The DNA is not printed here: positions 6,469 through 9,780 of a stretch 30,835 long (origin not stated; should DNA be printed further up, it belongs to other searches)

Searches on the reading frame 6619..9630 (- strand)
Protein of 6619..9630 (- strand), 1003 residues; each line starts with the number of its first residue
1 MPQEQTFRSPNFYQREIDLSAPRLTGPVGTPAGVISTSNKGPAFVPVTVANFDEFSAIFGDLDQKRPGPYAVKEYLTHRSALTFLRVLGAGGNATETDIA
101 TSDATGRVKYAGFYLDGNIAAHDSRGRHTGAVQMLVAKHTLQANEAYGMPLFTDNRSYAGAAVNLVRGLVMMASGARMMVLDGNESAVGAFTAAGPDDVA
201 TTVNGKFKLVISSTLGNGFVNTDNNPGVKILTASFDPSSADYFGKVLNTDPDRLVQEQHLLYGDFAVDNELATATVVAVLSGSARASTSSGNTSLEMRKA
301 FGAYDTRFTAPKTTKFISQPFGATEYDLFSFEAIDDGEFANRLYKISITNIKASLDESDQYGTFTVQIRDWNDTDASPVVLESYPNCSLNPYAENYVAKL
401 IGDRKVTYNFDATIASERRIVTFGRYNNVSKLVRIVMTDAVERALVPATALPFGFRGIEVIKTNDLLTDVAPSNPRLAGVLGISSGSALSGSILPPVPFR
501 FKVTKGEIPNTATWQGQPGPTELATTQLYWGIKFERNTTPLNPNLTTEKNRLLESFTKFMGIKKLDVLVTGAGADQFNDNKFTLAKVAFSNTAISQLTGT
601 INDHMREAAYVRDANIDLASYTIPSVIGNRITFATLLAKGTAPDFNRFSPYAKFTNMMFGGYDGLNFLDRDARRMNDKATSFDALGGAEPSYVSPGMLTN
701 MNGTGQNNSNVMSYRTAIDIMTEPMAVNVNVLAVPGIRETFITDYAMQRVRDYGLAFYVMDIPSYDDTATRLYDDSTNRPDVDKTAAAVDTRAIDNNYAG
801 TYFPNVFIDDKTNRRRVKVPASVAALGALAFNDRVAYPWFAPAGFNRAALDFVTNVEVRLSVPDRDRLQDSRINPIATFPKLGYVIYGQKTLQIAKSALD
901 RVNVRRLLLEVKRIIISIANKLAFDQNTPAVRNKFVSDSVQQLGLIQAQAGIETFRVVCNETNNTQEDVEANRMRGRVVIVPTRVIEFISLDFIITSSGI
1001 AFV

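Call 17: search_protein_families(library=phrogs, proteins=[window:6619-9630:-], max_evalue=0.00001)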
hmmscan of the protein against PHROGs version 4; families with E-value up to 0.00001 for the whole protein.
window:6619-9630:- (1003 aa): 4 families
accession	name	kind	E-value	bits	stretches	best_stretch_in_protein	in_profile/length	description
phrog_23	-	tail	2e-49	169.7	1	422-1002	89-469/496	tail sheath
phrog_10581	-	tail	5.3e-40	138.5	1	727-992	634-906/915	tail sheath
phrog_17610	-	tail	6.4e-20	71.6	1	776-999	884-1110/1135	tail sheath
phrog_34521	-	tail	8.1e-13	48.1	1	847-985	801-940/962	tail sheath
